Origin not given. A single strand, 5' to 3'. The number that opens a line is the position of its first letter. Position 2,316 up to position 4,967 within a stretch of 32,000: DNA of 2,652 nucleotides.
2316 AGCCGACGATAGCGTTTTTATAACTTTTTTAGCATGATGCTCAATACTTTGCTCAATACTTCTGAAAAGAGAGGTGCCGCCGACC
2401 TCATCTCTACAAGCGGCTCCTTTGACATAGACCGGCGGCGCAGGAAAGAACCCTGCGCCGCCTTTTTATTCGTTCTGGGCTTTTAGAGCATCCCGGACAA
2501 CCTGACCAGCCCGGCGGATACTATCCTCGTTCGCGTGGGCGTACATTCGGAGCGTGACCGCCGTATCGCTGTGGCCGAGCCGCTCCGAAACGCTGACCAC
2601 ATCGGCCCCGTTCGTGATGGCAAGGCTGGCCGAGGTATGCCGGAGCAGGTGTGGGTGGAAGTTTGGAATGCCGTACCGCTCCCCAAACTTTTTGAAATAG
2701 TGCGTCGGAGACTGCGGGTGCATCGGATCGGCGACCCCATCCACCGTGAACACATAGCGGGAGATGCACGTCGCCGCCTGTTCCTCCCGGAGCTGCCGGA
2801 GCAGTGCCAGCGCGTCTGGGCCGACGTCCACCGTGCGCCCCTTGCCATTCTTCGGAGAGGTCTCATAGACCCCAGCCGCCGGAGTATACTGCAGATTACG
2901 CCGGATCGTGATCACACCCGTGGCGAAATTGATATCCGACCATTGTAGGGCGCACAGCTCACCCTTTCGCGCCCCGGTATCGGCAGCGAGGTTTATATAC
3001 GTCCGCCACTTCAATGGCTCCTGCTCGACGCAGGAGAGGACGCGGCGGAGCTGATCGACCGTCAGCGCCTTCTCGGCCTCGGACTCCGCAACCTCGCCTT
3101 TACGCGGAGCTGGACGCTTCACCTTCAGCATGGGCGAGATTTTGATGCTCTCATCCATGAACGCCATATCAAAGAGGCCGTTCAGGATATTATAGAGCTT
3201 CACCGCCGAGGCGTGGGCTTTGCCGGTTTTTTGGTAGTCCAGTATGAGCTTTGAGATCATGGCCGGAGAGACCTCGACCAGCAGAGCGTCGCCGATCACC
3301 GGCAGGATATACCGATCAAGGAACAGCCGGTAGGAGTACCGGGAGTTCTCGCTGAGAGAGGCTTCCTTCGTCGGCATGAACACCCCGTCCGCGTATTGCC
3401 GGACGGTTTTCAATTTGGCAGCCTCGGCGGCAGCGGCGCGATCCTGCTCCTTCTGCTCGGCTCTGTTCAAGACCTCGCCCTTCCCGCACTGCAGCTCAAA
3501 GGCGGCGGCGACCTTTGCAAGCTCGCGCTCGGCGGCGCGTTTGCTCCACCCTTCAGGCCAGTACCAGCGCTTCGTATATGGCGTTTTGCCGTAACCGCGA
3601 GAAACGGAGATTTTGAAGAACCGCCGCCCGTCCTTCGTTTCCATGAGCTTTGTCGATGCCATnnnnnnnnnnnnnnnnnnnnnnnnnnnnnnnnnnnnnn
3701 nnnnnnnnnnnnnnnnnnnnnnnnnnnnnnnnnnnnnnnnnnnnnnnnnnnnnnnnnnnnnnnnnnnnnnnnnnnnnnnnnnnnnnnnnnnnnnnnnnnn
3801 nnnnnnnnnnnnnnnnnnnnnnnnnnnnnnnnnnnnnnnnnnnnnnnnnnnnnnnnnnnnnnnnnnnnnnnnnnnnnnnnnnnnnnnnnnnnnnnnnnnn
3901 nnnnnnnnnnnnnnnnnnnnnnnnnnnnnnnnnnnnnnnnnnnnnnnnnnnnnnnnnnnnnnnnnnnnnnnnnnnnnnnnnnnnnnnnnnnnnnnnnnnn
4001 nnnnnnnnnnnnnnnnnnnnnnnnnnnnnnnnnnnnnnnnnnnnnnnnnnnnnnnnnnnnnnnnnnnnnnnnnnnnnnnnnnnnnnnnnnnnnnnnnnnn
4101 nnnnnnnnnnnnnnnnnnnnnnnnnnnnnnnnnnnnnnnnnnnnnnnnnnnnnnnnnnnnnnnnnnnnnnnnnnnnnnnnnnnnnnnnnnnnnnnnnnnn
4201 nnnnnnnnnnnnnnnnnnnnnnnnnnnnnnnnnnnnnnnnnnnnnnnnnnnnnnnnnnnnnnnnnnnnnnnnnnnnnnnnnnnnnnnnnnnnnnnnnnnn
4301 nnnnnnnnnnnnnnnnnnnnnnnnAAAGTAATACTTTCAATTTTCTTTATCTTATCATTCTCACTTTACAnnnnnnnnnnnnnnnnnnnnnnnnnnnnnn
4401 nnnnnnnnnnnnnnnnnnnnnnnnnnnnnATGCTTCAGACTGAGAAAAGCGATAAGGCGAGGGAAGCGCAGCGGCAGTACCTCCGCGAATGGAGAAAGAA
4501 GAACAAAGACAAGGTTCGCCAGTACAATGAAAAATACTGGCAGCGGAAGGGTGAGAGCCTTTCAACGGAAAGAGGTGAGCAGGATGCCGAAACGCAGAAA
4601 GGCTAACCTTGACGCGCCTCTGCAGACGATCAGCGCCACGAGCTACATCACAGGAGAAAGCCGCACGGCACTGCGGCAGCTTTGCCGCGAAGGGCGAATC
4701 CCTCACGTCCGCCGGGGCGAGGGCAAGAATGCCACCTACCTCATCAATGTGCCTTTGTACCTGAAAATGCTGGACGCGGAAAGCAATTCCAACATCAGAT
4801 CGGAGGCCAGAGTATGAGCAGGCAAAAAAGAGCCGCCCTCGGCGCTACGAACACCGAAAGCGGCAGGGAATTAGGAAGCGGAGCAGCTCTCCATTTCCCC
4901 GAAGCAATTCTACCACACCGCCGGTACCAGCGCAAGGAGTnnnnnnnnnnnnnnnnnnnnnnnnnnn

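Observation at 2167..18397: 16.2-kb integrative element bounded by perfect 45-bp repeats of the tRNA-Thr(GGU) 3' part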

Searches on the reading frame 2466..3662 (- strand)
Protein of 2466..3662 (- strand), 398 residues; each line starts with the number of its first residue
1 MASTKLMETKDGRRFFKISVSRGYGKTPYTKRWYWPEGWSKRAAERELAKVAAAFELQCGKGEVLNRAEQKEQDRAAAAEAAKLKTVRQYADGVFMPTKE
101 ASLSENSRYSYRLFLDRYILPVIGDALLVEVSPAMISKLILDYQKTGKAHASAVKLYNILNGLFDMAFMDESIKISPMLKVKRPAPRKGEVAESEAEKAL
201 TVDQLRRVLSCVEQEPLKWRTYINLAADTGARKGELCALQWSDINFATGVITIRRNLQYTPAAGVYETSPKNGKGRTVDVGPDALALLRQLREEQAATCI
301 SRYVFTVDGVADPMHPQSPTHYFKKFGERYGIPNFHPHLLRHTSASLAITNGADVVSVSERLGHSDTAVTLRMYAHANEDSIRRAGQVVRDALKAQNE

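Call 7: search_protein_families(library=pfam, proteins=[window:2466-3662:-], max_evalue=0.01)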
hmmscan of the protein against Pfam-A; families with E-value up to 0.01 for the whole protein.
window:2466-3662:- (398 aa): 2 families
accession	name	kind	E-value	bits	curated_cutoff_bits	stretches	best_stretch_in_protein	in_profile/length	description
PF00589.27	Phage_integrase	-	4.5e-28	98.6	27.1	1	199-379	2-170/172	Phage integrase family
PF22022.2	Phage_int_M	-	0.00037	21.1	27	1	97-177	10-89/96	Phage integrase central domain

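Call 11: find_encoding_contigs(protein=window:2466-3662:-, flank=10000, max_places=10)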
Protein window:2466-3662:- (398 aa): 11 contigs read that carry it; 4 places shown.
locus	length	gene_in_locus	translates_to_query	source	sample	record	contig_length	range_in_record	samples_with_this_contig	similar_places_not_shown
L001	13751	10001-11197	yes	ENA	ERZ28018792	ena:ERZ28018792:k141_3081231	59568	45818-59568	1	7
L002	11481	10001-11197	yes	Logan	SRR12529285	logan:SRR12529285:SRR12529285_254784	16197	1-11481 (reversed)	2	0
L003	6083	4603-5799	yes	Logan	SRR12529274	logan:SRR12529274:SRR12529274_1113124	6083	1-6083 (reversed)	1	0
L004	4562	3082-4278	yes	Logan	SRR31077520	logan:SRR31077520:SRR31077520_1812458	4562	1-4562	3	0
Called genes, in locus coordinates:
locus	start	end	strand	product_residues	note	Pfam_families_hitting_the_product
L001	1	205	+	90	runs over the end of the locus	PF15738:YafQ_toxin, PF05016:ParE_toxin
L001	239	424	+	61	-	-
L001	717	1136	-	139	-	-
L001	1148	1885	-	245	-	PF04542:Sigma70_r2 (faint)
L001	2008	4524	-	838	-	PF10145:PhageMin_Tail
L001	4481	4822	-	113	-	PF10109:Phage_TAC_7 (weak)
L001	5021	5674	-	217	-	-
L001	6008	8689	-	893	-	PF01807:Zn_ribbon_DnaG, PF06048:DUF927, PF18662:HTH_56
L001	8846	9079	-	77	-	-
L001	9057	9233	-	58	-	-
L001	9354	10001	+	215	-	PF01381:HTH_3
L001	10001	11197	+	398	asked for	PF00589:Phage_integrase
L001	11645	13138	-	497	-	PF14659:Phage_int_SAM_3, PF00589:Phage_integrase (weak)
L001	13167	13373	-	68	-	PF12728:HTH_17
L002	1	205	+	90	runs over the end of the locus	PF15738:YafQ_toxin, PF05016:ParE_toxin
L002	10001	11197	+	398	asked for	PF00589:Phage_integrase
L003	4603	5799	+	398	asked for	PF00589:Phage_integrase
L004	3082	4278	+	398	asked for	PF00589:Phage_integrase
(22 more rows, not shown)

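Call 20: find_related_loci(query=window:2466-3662:-, collection=viral_contigs, flank=10000)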
Query window:2466-3662:- (398 aa) in viral_contigs; peptide patterns used: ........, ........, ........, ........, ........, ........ (x = any residue, [..] = any of these).
35 stretches matched a pattern; 34 encode a relative of the query (tblastn E <= 1e-3); 34 distinct loci.
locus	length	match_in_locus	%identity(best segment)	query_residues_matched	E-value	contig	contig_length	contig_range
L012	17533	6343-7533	74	1-397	0e+0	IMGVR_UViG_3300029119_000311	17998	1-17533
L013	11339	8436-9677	61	1-398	7e-168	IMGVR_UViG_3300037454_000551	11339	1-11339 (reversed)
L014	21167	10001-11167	52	1-394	1e-127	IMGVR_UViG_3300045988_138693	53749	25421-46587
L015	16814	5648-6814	52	1-394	1e-127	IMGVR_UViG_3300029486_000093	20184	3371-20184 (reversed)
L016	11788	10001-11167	53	1-394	2e-127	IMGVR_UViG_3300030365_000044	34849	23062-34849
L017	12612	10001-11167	53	1-394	2e-127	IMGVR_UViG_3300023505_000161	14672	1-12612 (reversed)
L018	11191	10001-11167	53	1-394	2e-127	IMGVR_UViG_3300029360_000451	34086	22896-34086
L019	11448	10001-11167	53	1-394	1e-127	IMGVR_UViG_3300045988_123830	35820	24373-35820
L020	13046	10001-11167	53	1-394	2e-127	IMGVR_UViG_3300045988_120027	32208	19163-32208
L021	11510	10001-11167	53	1-394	1e-126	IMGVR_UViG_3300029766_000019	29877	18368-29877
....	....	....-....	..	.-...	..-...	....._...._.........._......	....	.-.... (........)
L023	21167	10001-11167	53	1-394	2e-126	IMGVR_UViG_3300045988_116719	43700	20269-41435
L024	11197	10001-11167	53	1-394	2e-126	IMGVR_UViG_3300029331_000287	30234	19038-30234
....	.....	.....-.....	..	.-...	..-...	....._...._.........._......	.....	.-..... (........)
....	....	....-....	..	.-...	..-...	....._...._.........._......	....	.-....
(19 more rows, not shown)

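Call 27: search_protein_families(library=pfam, proteins=[L012:7932-9236:-, L012:9540-11669:-, L012:11666-13129:-, L012:13183-15426:+, L012:15996-16904:-, L012:16904-17494:-, L012:5706-6356:+, L012:3248-4303:-, L012:4276-4854:-, L012:4847-5332:-], max_evalue=0.001)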
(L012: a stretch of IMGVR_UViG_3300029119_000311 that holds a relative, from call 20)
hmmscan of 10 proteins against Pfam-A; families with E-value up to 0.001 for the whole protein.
L012:7932-9236:- (434 aa): 3 families
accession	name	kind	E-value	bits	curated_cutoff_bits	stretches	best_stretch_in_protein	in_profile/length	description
PF00589.27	Phage_integrase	-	1.1e-23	84.3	27.1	1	238-415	22-169/172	Phage integrase family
PF14659.12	Phage_int_SAM_3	-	1e-11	45.3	22.6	1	73-127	1-54/58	Phage integrase, N-terminal SAM-like domain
PF22022.2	Phage_int_M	-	0.0001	22.9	27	0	75-178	2-94/96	Phage integrase central domain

L012:9540-11669:- (709 aa): 0 families

L012:11666-13129:- (487 aa): 0 families

L012:13183-15426:+ (747 aa): 0 families

L012:15996-16904:- (302 aa): 2 families
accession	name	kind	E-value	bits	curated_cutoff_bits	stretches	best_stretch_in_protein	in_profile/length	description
PF13522.11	GATase_6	-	9e-14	52.1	27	1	67-181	9-119/130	Glutamine amidotransferase domain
PF13537.11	GATase_7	-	5.2e-07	30.2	25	1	84-184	8-108/123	Glutamine amidotransferase domain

L012:16904-17494:- (196 aa): 1 family
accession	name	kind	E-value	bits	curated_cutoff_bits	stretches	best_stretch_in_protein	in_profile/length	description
PF12224.13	Amidoligase_2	-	1.1e-05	25.9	22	1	19-141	98-239/245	Putative amidoligase enzyme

L012:5706-6356:+ (216 aa): 2 families
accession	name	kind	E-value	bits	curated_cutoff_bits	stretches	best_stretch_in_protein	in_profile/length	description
PF01381.28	HTH_3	-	8.2e-06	26.2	23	1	17-76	3-55/55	Helix-turn-helix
PF12844.13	HTH_19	-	1.2e-05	25.6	30.2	1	12-81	1-63/64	Helix-turn-helix domain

L012:3248-4303:- (351 aa): 1 family
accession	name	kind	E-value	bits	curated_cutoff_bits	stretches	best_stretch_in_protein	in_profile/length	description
PF13481.12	AAA_25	-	7.5e-25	88.1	27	1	33-198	16-194/195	AAA domain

L012:4276-4854:- (192 aa): 1 family
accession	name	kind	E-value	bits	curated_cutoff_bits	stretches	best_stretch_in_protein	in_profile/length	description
PF01807.25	Zn_ribbon_DnaG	-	1.6e-08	34.7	24.9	1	30-90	33-95/98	CHC2 zinc finger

L012:4847-5332:- (161 aa): 0 families

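Call 53: search_protein_families(library=phrogs, proteins=[L013:3433-4806:-, L013:1295-1957:-, L013:2684-3295:-], max_evalue=0.001)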
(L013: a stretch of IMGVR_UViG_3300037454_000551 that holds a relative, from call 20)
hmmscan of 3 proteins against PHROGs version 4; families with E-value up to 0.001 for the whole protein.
L013:3433-4806:- (457 aa): 8 families
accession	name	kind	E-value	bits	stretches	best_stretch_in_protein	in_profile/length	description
phrog_2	-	head and packaging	1.6e-47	163.8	1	46-453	275-596/807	terminase large subunit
phrog_3717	-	head and packaging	3.5e-46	158.9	1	37-303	8-271/277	terminase large subunit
phrog_5653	-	head and packaging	3.5e-34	119.2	1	258-452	4-183/199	terminase large subunit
phrog_6672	-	head and packaging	5.8e-21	75.6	1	354-453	33-133/145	terminase large subunit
phrog_18557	-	head and packaging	6.4e-19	68.9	1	381-454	4-78/88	terminase large subunit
phrog_8711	-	head and packaging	7.7e-15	55.8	1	52-117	25-88/89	terminase large subunit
phrog_979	-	head and packaging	0.00013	21.8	1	51-173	165-281/642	terminase large subunit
phrog_38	-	head and packaging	0.00034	20.4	1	233-332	496-599/760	terminase large subunit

L013:1295-1957:- (220 aa): 0 families

L013:2684-3295:- (203 aa): 1 family
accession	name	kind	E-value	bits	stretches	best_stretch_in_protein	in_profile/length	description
phrog_556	-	head and packaging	2.2e-30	107.4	1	66-200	42-162/295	minor head protein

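Call 55: find_related_loci(query=window:2466-3662:-, collection=metagenome_contigs, flank=10000)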
Query window:2466-3662:- (398 aa) in metagenome_contigs; peptide patterns used: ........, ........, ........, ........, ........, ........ (x = any residue, [..] = any of these).
132 stretches matched a pattern; 118 encode a relative of the query (tblastn E <= 1e-3); the best 80 are kept; 80 distinct loci.
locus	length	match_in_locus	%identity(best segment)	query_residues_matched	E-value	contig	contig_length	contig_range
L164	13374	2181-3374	92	1-398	0e+0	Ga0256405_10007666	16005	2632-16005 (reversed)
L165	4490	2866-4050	77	1-395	0e+0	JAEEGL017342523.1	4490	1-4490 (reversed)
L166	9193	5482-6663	74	1-394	0e+0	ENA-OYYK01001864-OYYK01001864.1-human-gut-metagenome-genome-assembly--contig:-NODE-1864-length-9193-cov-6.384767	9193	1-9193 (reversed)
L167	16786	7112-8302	74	1-397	0e+0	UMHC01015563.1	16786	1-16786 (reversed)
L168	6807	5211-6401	74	1-397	0e+0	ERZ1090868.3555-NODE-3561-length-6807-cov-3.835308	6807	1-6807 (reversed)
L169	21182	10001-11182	74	1-394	0e+0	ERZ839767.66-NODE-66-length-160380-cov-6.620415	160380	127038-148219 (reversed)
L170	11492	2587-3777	74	1-397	0e+0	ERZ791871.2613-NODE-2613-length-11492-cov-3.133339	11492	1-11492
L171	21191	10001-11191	74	1-397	0e+0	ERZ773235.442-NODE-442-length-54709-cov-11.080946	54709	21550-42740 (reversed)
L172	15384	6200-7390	74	1-397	0e+0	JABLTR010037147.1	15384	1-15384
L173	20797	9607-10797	74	1-397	0e+0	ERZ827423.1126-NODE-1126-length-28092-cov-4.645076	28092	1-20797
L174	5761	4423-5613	74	1-397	0e+0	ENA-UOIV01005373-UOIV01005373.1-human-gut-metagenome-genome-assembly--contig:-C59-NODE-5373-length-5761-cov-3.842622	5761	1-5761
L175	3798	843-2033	74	1-397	0e+0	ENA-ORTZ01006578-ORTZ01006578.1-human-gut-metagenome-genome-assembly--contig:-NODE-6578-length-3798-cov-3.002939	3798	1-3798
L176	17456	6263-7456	76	1-397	0e+0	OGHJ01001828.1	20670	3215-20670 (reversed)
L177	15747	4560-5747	73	1-396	0e+0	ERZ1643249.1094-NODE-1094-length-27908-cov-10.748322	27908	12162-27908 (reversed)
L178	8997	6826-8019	73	1-398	0e+0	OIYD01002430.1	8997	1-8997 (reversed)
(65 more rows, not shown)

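Call 77: search_protein_families(library=phrogs, proteins=[L172:528-1202:-, L172:1203-1595:-, L172:1592-1825:-, L172:1822-2112:-, L172:2309-2683:-, L172:2752-4278:-, L172:4251-4841:-, L172:4834-5232:-, L172:5229-5429:-, L172:5592-6200:+], max_evalue=0.001)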
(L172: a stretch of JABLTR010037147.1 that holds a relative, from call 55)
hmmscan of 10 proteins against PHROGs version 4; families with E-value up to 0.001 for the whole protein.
L172:528-1202:- (224 aa): 0 families

L172:1203-1595:- (130 aa): 0 families

L172:1592-1825:- (77 aa): 0 families

L172:1822-2112:- (96 aa): 0 families

L172:2309-2683:- (124 aa): 2 families
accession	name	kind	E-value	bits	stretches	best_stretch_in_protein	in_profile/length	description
phrog_2538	-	head and packaging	3.9e-07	31.2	1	5-97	4-89/129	terminase small subunit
phrog_4044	-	head and packaging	2.7e-05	24.7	1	7-63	28-85/180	terminase small subunit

L172:2752-4278:- (508 aa): 2 families
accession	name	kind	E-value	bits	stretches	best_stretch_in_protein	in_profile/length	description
phrog_2373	-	DNA, RNA and nucleotide metabolism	4.6e-77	260.8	1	23-479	36-502/515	DNA helicase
phrog_14296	-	DNA, RNA and nucleotide metabolism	1.9e-07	31.5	1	250-485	160-383/417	DNA primase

L172:4251-4841:- (196 aa): 8 families
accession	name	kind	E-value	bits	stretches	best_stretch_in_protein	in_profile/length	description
phrog_11992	-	unknown function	1e-24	88.7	1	4-108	3-108/177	-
phrog_6444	-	DNA, RNA and nucleotide metabolism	4.5e-12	46.6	1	4-121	9-130/577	DNA primase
phrog_360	-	DNA, RNA and nucleotide metabolism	5.2e-10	40.5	1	30-114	31-106/133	DNA primase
phrog_510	-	DNA, RNA and nucleotide metabolism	6.9e-10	39.3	1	9-106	21-122/667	DNA primase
phrog_18097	-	DNA, RNA and nucleotide metabolism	1.3e-07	32.4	1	30-83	34-89/199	DNA primase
phrog_26824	-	unknown function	2.4e-07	30.3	1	21-81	18-84/868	-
phrog_47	-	DNA, RNA and nucleotide metabolism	3.3e-06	26.9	1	11-80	28-104/947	DNA primase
phrog_2304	-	DNA, RNA and nucleotide metabolism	1.5e-05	26.1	1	31-68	35-74/133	DNA primase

L172:4834-5232:- (132 aa): 1 family
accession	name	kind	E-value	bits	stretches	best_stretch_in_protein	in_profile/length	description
phrog_2113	-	unknown function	4.7e-12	46.8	1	43-128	14-102/113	-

L172:5229-5429:- (66 aa): 0 families

L172:5592-6200:+ (202 aa): 5 families
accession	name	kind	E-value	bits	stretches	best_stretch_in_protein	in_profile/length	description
phrog_8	-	transcription regulation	2.1e-16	61.3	1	22-192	72-256/346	transcriptional regulator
phrog_4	-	transcription regulation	1.8e-07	31.5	1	11-92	122-202/400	transcriptional repressor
phrog_34939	-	unknown function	3.1e-07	31.3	1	41-145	28-127/280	-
phrog_3037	-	transcription regulation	0.00027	21.8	1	45-84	38-77/189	transcriptional repressor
phrog_7396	-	unknown function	0.0007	20.3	0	58-97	54-93/227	-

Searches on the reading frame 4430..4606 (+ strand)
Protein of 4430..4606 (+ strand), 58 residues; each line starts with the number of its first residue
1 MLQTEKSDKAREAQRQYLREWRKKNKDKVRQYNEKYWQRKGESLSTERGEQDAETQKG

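Call 18: search_protein_families(library=phrogs, proteins=[window:4430-4606:+], max_evalue=0.01)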
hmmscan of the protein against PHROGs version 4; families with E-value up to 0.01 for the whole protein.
window:4430-4606:+ (58 aa): 3 families
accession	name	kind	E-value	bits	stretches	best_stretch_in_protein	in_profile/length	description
phrog_14214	-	unknown function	7.1e-10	39.9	1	2-46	13-57/58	-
phrog_34302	-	unknown function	7.6e-08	33.5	1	3-50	2-49/81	-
phrog_10829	-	unknown function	0.0042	18.1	1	7-39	128-161/165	-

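Call 19: search_protein_families(library=pfam, proteins=[window:4430-4606:+], max_evalue=0.01)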
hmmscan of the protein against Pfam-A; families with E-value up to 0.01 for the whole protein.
window:4430-4606:+ (58 aa): 0 families

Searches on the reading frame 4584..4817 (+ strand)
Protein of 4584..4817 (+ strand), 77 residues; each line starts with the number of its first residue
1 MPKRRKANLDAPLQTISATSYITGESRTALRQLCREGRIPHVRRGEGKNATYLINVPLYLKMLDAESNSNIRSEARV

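Call 18: search_protein_families(library=phrogs, proteins=[window:4584-4817:+], max_evalue=0.01)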
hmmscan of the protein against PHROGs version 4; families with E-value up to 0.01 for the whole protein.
window:4584-4817:+ (77 aa): 1 family
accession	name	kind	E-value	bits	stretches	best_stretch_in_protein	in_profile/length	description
phrog_575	-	integration and excision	0.00011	23.2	1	8-67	8-67/71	Cox-like excisionase and repressor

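Call 19: search_protein_families(library=pfam, proteins=[window:4584-4817:+], max_evalue=0.01)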
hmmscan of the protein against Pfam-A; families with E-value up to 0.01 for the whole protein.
window:4584-4817:+ (77 aa): 1 family
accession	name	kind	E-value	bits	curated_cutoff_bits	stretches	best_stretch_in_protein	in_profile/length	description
PF12728.13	HTH_17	-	0.0035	18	27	1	22-45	10-33/51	Helix-turn-helix domain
